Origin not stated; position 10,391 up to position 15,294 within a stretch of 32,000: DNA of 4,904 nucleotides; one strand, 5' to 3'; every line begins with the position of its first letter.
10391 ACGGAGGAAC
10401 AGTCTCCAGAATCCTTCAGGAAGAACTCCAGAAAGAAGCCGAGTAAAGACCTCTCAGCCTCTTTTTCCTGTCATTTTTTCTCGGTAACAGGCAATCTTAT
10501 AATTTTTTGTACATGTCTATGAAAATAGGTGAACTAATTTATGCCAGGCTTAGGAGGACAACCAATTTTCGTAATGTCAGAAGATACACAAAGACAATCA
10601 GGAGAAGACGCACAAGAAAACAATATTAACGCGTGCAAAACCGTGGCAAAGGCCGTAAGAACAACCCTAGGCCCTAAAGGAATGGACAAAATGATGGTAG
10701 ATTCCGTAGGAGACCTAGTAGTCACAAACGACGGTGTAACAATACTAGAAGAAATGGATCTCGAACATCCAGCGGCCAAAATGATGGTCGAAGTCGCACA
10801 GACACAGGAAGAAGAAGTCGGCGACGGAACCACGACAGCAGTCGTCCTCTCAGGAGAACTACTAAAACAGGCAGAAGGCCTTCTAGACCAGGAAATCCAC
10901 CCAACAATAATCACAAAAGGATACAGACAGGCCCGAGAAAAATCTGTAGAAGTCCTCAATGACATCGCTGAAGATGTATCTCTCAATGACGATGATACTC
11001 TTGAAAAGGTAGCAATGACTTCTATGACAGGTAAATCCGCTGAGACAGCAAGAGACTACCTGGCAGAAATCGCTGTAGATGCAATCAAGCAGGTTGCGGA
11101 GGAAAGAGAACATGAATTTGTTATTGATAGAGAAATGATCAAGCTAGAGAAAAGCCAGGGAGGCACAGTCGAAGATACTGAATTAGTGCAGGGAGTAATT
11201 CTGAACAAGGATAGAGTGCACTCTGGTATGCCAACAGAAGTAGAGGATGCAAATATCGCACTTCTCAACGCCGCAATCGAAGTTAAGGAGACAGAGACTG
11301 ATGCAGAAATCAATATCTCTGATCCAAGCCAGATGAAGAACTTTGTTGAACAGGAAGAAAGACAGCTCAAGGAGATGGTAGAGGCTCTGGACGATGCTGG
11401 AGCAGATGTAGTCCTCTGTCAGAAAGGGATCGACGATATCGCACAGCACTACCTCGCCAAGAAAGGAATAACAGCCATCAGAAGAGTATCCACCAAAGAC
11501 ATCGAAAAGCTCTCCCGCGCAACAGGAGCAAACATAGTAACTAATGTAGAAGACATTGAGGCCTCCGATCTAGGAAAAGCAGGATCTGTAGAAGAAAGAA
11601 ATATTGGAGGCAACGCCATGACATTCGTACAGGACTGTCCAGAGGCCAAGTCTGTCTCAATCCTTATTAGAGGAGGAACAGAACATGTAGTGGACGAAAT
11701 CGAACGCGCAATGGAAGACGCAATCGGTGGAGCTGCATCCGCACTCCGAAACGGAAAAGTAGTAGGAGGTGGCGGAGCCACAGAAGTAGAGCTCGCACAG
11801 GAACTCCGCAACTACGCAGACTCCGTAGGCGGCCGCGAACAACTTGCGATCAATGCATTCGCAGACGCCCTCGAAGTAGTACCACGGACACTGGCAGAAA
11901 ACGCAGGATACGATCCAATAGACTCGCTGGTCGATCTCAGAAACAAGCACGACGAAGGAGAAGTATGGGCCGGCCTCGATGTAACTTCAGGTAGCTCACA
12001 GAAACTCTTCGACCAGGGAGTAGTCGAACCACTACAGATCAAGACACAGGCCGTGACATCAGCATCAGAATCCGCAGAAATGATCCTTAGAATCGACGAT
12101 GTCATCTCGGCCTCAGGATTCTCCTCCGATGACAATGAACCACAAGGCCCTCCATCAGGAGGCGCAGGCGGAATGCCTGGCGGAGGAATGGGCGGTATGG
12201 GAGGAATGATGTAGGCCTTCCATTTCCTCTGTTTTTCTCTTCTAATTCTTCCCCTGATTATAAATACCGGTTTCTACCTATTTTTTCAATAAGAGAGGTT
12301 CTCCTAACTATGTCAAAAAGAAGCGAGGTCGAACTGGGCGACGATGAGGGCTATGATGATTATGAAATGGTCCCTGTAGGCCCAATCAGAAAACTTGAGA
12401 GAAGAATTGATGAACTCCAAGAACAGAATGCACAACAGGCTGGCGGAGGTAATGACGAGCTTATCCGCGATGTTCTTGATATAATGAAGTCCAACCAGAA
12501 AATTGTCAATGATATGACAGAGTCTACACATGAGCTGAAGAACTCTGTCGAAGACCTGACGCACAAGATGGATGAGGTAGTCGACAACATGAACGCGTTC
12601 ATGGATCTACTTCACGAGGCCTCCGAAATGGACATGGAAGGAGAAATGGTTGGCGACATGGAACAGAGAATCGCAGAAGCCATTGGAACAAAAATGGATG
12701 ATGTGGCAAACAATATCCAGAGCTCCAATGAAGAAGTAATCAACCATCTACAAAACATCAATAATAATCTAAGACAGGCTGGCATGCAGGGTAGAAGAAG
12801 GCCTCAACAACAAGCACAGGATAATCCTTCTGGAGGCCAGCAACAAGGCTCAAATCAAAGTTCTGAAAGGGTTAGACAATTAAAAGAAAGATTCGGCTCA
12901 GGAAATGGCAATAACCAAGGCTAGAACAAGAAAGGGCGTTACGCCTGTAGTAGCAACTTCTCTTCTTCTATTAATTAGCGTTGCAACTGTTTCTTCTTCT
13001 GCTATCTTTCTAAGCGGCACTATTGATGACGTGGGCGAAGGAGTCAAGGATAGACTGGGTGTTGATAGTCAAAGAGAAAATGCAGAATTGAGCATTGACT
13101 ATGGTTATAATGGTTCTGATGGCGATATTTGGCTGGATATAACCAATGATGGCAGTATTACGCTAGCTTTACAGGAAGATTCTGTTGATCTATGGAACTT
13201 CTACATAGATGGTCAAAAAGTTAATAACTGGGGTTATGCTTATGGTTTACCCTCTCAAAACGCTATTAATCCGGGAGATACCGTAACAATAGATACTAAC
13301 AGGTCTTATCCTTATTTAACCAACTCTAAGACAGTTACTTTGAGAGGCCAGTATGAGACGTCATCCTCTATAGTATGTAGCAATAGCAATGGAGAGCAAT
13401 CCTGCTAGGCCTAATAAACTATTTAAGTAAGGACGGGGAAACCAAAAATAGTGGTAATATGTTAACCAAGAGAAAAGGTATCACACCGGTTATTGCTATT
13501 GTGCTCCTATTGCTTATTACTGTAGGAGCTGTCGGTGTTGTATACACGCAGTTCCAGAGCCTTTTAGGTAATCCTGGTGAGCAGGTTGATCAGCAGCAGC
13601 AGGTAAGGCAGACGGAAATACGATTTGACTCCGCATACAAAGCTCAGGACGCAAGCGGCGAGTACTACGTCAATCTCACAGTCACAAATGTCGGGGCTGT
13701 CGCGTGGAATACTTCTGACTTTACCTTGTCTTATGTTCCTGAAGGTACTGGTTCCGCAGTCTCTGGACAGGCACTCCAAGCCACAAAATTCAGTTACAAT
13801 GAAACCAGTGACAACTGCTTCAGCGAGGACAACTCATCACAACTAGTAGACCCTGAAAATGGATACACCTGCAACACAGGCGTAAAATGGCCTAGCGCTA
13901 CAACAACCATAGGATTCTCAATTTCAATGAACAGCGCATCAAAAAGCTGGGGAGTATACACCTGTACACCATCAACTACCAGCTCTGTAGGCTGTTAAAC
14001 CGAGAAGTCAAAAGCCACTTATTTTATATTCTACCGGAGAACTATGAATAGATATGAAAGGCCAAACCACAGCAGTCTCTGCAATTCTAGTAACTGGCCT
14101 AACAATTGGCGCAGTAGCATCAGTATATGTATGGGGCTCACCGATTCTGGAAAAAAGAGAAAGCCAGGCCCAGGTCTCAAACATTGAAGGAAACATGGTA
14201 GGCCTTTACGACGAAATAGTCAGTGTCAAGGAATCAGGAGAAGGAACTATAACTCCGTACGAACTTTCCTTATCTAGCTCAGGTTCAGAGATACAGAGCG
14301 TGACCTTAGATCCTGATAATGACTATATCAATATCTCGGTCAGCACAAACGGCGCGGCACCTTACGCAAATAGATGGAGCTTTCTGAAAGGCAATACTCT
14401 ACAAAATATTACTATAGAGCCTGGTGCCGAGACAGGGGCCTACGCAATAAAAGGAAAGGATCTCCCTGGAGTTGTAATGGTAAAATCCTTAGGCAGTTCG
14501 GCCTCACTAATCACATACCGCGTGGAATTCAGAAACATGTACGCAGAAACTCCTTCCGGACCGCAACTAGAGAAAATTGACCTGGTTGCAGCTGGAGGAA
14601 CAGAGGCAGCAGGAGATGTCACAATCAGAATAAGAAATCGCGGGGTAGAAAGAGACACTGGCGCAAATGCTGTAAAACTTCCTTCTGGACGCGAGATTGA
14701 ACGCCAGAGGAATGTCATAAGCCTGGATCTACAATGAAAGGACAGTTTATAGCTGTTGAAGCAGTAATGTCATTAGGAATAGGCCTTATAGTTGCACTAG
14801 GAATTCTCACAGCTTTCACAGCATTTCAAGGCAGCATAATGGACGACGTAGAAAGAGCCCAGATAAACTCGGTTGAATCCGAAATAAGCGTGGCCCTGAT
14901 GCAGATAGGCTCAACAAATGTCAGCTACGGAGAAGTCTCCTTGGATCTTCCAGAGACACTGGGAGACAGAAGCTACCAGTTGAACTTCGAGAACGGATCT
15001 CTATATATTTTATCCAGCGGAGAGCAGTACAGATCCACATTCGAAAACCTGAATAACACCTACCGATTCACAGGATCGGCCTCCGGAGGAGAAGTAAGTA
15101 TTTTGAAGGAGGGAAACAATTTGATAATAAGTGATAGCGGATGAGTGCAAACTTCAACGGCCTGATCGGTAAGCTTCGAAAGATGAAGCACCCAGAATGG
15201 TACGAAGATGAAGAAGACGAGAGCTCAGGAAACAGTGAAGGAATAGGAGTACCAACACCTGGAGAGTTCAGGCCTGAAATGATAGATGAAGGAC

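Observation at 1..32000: AGGCCT (GGCC core) behaves as a highly iterated palindrome across genes, frames, strands and spacers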

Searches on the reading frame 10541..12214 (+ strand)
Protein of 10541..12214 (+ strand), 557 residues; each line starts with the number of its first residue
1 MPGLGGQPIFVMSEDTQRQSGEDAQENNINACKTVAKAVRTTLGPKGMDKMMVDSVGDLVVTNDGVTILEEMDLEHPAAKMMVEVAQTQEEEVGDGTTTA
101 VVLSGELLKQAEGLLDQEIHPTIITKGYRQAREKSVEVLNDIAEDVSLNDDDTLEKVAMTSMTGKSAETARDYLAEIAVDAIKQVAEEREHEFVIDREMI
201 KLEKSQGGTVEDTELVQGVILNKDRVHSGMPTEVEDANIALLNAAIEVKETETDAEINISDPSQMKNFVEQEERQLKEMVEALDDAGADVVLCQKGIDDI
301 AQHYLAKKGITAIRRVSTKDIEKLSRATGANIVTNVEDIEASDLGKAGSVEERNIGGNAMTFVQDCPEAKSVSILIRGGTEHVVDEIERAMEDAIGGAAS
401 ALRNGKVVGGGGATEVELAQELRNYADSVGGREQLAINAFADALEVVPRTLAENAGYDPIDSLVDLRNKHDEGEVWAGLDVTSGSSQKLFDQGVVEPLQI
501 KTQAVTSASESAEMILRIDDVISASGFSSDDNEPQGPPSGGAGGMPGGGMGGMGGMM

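Call 5: search_protein_families(library=pfam, proteins=[window:10541-12214:+])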
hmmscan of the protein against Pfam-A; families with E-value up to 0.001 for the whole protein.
window:10541-12214:+ (557 aa): 1 family
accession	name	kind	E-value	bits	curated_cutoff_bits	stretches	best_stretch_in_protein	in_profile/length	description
PF00118.29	Cpn60_TCP1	-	2.1e-184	614.2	34.3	1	35-524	1-488/490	TCP-1/cpn60 chaperonin family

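Call 8: find_encoding_contigs(protein=window:10541-12214:+, flank=10000, max_places=6)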
Protein window:10541-12214:+ (557 aa): 1 contig read that carries it; 1 place shown.
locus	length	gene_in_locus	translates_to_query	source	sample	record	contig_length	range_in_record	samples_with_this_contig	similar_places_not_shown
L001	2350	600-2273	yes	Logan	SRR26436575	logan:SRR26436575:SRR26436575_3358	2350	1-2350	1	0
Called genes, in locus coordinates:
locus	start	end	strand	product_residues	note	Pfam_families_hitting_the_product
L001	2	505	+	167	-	?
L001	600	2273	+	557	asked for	PF00118:Cpn60_TCP1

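Call 9: find_related_loci(query=window:10541-12214:+, collection=genome_contigs, flank=10000)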
Query window:10541-12214:+ (557 aa) in genome_contigs; peptide patterns used: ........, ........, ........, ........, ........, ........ (x = any residue, [..] = any of these).
385 stretches matched a pattern; 257 encode a relative of the query (tblastn E <= 1e-3); the best 80 are kept; 80 distinct loci.
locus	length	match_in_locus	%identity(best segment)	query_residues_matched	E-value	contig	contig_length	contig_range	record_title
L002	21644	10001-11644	94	1-548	0e+0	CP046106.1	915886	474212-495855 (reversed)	Candidatus Nanohaloarchaea archaeon strain M3_22 chromosome, complete genome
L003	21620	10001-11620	84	1-539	0e+0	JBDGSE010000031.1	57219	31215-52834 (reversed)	MAG: Candidatus Nanohaloarchaea archaeon isolate DAL-WCL_22_54C1R DAL-WCL_22_54C1R_31, whole genome shotgun sequence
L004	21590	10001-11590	82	1-530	0e+0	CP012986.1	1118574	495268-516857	Nanohaloarchaea archaeon SG9, complete genome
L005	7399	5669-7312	81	1-548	0e+0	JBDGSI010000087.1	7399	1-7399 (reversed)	MAG: Candidatus Nanohalobium sp. isolate DAL-WCL_22_66C1R DAL-WCL_22_66C1R_87, whole genome shotgun sequence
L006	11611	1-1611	83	12-548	0e+0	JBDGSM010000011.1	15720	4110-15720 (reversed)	MAG: Candidatus Nanohalobium sp. isolate DAL-WCL_22_76C1R DAL-WCL_22_76C1R_11, whole genome shotgun sequence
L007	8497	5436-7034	80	1-533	0e+0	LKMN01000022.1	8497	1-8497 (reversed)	MAG: Nanohaloarchaea archaeon B1-Br10_U2g1 LB-BRINE-C6468, whole genome shotgun sequence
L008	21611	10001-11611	80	1-537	0e+0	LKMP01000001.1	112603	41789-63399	MAG: Nanohaloarchaea archaeon B1-Br10_U2g21 LB-BRINE-C4, whole genome shotgun sequence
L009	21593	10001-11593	83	1-531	0e+0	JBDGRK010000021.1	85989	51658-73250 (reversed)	MAG: Candidatus Nanohaloarchaea archaeon isolate DAL-Ass_45_77C1R DAL-Ass_45_77C1R_21, whole genome shotgun sequence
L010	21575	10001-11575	81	1-525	0e+0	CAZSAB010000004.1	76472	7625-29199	MAG TPA_asm: uncultured archaeon isolate SRP090399_co2_41 genome assembly, contig: NODE_48_length_76472_cov_7.862374, wh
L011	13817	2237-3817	83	1-527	0e+0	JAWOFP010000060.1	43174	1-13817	MAG: Candidatus Nanohaloarchaea archaeon isolate BLK6-1.bin.86 k191_1674686, whole genome shotgun sequence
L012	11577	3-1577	83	1-525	0e+0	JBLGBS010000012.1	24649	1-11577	MAG: Candidatus Nanohaloarchaea archaeon isolate 3300055293_45 Ga0535675_0000792, whole genome shotgun sequence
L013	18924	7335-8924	82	1-531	0e+0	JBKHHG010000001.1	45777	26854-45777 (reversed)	MAG: Candidatus Nanohaloarchaea archaeon isolate D1M06_93 NODE_231_length_45777_cov_16.591597, whole genome shotgun sequ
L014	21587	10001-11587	79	1-529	0e+0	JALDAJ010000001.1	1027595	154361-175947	MAG: Candidatus Nanohalarchaeota archaeon isolate NHA25 k141_89014_length_1027595_cov_20.6981, whole genome shotgun sequ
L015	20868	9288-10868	80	1-527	0e+0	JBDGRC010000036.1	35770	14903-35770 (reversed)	MAG: Candidatus Nanohaloarchaea archaeon isolate DAL-Ass_40_71C5R DAL-Ass_40_71C5R_36, whole genome shotgun sequence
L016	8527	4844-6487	80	1-548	0e+0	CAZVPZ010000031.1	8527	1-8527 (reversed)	MAG TPA_asm: uncultured archaeon isolate SRP185896_co1_382 genome assembly, contig: NODE_7550_length_8527_cov_8.340888,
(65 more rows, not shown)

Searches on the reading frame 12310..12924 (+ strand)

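Call 42: search_protein_families(library=pfam, proteins=[window:12310-12924:+], max_evalue=0.01)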
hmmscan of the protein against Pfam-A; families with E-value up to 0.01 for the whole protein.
window:12310-12924:+ (204 aa): 3 families
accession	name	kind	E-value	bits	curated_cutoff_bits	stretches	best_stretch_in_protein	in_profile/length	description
PF10392.15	COG5_N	-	0.00028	21.6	31.2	1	16-88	25-96/132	Conserved oligomeric Golgi complex subunit 5, N-terminal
PF07464.16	ApoLp-III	-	0.0028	18.2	36.3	0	53-96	16-138/146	Apolipophorin-III precursor (apoLp-III)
PF24073.1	DUF7365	-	0.0033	18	27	1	27-90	36-97/101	Coiled-coil region of unknown function (DUF7365)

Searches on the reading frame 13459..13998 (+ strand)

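Call 42: search_protein_families(library=pfam, proteins=[window:13459-13998:+], max_evalue=0.01)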
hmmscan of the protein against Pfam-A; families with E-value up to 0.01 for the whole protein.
window:13459-13998:+ (179 aa): 1 family
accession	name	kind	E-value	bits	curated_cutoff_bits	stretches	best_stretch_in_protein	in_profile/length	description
PF07790.16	Pilin_N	-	0.0063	17.8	25.2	0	6-46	1-40/78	Archaeal Type IV pilin, N-terminal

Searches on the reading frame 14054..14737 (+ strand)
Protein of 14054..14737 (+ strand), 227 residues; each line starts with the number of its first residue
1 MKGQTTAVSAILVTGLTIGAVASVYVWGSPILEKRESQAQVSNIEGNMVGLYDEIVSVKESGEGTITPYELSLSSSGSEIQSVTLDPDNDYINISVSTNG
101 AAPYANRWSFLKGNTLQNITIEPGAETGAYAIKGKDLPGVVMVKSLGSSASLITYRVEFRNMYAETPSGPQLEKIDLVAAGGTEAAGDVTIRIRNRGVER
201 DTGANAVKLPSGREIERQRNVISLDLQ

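Call 42: search_protein_families(library=pfam, proteins=[window:14054-14737:+], max_evalue=0.01)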
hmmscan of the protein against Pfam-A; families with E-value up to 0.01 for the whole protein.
window:14054-14737:+ (227 aa): 1 family
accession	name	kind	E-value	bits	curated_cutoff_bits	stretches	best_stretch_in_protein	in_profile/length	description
PF23960.2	DUF7289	-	8e-06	26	27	1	3-106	2-97/238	Family of unknown function (DUF7289)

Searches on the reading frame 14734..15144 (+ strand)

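Call 42: search_protein_families(library=pfam, proteins=[window:14734-15144:+], max_evalue=0.01)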
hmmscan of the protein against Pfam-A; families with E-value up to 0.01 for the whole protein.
window:14734-15144:+ (136 aa): 1 family
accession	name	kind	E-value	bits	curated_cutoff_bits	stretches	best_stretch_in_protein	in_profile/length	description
PF23928.1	DUF7266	-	9e-05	22.7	27.6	1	7-121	9-128/145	Family of unknown function (DUF7266)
